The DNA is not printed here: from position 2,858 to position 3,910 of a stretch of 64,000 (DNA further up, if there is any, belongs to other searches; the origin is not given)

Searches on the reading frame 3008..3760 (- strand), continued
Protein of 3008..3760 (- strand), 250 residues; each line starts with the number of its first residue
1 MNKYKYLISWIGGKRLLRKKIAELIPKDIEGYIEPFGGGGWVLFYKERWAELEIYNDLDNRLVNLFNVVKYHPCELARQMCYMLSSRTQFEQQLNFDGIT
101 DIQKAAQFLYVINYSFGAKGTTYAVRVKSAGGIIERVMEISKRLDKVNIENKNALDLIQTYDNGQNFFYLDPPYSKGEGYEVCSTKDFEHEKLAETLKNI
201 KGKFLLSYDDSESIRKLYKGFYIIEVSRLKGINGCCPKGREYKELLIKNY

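Call 36: find_related_loci(query=P0024, collection=viral_contigs, flank=1500)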
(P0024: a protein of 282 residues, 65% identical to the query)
Query P0024 (282 aa) in viral_contigs; peptide patterns used: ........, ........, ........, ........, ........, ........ (x = any residue, [..] = any of these).
25 stretches matched a pattern; 20 encode a relative of the query (tblastn E <= 1e-3); 20 distinct loci.
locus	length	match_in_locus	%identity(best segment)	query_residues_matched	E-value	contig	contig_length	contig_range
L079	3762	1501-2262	60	10-262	2e-96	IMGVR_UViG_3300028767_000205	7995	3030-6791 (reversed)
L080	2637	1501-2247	43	11-258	3e-62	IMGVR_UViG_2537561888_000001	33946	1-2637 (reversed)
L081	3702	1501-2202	29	11-233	2e-12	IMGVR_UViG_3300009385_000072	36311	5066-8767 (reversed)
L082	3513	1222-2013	28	11-260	7e-12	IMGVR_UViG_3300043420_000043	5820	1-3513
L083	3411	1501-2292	28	11-260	7e-12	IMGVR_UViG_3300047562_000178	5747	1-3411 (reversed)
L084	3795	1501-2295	27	11-261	1e-11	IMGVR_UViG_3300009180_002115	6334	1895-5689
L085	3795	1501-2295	27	11-261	1e-11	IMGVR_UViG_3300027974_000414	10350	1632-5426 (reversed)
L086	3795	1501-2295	27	11-261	1e-11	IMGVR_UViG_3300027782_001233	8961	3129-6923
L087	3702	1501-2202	25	11-233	1e-11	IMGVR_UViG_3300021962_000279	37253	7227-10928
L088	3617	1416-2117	25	11-233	1e-11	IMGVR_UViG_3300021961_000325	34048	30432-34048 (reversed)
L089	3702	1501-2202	28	11-233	2e-11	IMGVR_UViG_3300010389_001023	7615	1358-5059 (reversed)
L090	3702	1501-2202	25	11-233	1e-11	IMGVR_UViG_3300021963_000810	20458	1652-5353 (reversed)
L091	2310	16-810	26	11-261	3e-11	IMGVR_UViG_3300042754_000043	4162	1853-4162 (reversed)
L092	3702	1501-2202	27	11-233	5e-11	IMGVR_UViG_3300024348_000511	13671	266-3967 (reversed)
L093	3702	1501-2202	26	11-233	3e-10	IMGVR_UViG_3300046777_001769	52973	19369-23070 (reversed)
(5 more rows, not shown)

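Call 37: find_related_loci(query=P0010, collection=viral_contigs, flank=1500)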
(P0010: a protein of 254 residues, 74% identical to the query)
Query P0010 (254 aa) in viral_contigs; peptide patterns used: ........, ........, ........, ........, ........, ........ (x = any residue, [..] = any of these).
31 stretches matched a pattern; 10 encode a relative of the query (tblastn E <= 1e-3); 10 distinct loci.
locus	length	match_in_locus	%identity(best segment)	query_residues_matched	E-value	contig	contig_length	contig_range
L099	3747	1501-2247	65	6-254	2e-114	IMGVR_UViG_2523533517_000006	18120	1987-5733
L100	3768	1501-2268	62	5-254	5e-102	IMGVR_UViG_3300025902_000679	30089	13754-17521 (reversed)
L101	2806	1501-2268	63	5-254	1e-102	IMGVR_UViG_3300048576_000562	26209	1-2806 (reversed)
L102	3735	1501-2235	58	7-254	6e-94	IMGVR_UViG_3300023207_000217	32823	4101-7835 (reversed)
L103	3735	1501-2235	56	7-254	4e-92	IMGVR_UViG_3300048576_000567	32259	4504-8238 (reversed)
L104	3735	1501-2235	56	7-254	4e-91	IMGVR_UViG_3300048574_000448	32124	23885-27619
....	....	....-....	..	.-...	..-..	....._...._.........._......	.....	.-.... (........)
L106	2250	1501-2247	42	7-254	2e-63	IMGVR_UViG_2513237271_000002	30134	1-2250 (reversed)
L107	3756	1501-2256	28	8-251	9e-15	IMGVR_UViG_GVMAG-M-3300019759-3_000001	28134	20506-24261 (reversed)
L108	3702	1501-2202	27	7-229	1e-11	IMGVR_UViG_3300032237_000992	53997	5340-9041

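Call 50: find_encoding_contigs(protein=P0006, flank=2500, max_places=3)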
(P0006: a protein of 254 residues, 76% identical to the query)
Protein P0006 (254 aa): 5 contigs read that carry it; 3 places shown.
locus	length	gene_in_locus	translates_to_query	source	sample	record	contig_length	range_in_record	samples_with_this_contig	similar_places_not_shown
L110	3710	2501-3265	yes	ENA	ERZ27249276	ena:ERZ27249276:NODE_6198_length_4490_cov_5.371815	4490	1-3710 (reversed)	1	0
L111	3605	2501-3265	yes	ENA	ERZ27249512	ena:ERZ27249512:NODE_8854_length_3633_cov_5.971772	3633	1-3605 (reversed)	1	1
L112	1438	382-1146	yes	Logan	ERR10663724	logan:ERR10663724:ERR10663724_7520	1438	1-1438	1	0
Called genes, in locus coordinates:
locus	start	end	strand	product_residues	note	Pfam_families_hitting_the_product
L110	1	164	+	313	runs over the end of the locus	?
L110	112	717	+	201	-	-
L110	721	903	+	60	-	-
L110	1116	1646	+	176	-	-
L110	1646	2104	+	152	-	PF00959:Phage_lysozyme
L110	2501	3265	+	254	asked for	PF02086:MethyltransfD12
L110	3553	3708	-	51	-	?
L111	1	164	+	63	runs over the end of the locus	?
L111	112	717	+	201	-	-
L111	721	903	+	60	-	-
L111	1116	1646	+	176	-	-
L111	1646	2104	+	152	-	PF00959:Phage_lysozyme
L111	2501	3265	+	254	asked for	PF02086:MethyltransfD12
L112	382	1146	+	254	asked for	PF02086:MethyltransfD12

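Call 51: find_encoding_contigs(protein=P0018, flank=2500, max_places=3)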
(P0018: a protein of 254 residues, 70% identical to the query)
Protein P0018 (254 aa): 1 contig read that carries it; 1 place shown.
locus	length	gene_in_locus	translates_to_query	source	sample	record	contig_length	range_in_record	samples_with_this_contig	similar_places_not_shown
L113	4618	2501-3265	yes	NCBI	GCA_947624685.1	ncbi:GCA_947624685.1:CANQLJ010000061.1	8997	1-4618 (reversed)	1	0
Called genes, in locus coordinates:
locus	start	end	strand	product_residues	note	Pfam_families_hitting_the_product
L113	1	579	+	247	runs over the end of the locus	PF06995:Phage_P2_GpU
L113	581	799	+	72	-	-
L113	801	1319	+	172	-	PF05069:Phage_tail_S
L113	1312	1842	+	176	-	-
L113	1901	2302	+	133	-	PF08291:Peptidase_M15_3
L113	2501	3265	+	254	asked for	PF02086:MethyltransfD12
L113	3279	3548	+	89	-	PF00196:GerE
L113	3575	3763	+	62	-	-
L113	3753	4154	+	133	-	PF09643:YopX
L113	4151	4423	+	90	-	-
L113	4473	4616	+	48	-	?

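Call 52: find_encoding_contigs(protein=P0023, flank=2500, max_places=3)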
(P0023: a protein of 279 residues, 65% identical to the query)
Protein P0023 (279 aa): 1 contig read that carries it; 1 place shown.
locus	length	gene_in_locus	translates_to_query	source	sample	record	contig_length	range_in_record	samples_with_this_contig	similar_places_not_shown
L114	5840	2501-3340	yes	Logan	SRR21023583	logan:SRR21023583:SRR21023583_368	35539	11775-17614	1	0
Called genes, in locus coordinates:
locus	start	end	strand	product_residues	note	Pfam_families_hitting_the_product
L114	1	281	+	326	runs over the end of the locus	-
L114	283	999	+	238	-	PF01555:N6_N4_Mtase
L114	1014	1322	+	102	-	-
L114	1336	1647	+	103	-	-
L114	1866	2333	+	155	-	-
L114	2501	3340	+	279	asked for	PF02086:MethyltransfD12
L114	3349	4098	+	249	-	-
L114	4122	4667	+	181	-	-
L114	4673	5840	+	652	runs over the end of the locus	PF05876:GpA_ATPase, PF20454:GpA_nuclease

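Call 53: find_encoding_contigs(protein=P0033, flank=2500, max_places=3)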
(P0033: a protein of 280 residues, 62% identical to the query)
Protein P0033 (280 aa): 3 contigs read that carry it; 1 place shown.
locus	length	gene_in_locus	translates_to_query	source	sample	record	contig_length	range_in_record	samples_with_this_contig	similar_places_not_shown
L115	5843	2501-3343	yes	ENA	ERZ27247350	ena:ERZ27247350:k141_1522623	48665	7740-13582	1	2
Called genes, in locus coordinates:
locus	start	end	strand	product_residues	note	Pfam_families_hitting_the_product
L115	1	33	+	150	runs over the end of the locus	-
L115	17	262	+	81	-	-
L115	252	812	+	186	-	PF05869:Dam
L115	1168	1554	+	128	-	-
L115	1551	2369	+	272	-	PF06147:DUF968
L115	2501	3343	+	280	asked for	PF02086:MethyltransfD12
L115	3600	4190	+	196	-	-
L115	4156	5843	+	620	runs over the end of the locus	PF05876:GpA_ATPase, PF20454:GpA_nuclease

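Call 70: find_encoding_contigs(protein=P0059, flank=2500, max_places=3)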
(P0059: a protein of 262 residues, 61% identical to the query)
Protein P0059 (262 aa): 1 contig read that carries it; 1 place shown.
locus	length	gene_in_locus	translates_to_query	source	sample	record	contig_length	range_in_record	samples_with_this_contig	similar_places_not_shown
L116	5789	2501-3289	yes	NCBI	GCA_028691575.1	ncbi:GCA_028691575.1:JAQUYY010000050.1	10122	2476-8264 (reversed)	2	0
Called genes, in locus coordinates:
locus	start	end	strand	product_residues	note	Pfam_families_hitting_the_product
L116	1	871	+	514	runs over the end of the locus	PF06074:Portal_Mu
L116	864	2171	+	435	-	PF04233:Phage_Mu_F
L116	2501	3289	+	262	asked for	PF02086:MethyltransfD12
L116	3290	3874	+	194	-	PF05069:Phage_tail_S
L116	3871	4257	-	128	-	-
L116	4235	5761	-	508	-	-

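Call 77: search_protein_families(library=phrogs, proteins=[window:3011-3760:-], max_evalue=0.01)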
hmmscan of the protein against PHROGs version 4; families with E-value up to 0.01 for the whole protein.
window:3011-3760:- (250 aa): 5 families
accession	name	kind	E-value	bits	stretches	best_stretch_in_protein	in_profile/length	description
phrog_56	-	other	4.4e-65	222.2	1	1-250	58-323/647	DNA methyltransferase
phrog_1996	-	other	1.4e-27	97.5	1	133-250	23-141/150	DNA methyltransferase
phrog_13242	-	unknown function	1.1e-18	68.5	1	12-220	33-241/450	-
phrog_26700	-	unknown function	1.2e-11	44.8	1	4-250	6-276/552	-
phrog_23217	-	unknown function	8.8e-09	36.5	1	6-66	5-63/109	-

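Call 80: search_dna_similar(query=window:3008-3760:-, collection=phages, mode=protein, max_evalue=1e-40, max_rows=25)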
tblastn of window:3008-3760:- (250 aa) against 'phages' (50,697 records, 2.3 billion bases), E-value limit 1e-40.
Records with a match: 7; places in all: 7; records where one place covers at least 80% of the query: 7.
Best place of each record, by identity: <60% 7.
By first word of the organism name: Bacteriophage 4; Clostridium 2; Uncultured 1.
By host as written in the record: - 5; Clostridium perfringens SM101 2.
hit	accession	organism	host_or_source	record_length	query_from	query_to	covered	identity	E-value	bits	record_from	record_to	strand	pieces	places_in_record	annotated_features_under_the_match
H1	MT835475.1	Bacteriophage sp.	human fecal samples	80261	8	250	97%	46.4%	4e-55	195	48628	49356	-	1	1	record has no annotation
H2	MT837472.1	Bacteriophage sp.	human fecal samples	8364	5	250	98%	40.8%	2e-49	179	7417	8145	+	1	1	record has no annotation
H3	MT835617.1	Bacteriophage sp.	human fecal samples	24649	7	250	98%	40.2%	2e-48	176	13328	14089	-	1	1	record has no annotation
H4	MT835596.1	Bacteriophage sp.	human fecal samples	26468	7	250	98%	39.4%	7e-51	183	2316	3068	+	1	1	record has no annotation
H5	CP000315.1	Clostridium phage phiSM101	Clostridium perfringens SM101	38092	8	250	97%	39.4%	4e-44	164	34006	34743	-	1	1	putative modification methylase dpniia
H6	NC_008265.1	Clostridium phage phiSM101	Clostridium perfringens SM101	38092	8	250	97%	39.4%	4e-44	164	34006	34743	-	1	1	DNA methyltransferase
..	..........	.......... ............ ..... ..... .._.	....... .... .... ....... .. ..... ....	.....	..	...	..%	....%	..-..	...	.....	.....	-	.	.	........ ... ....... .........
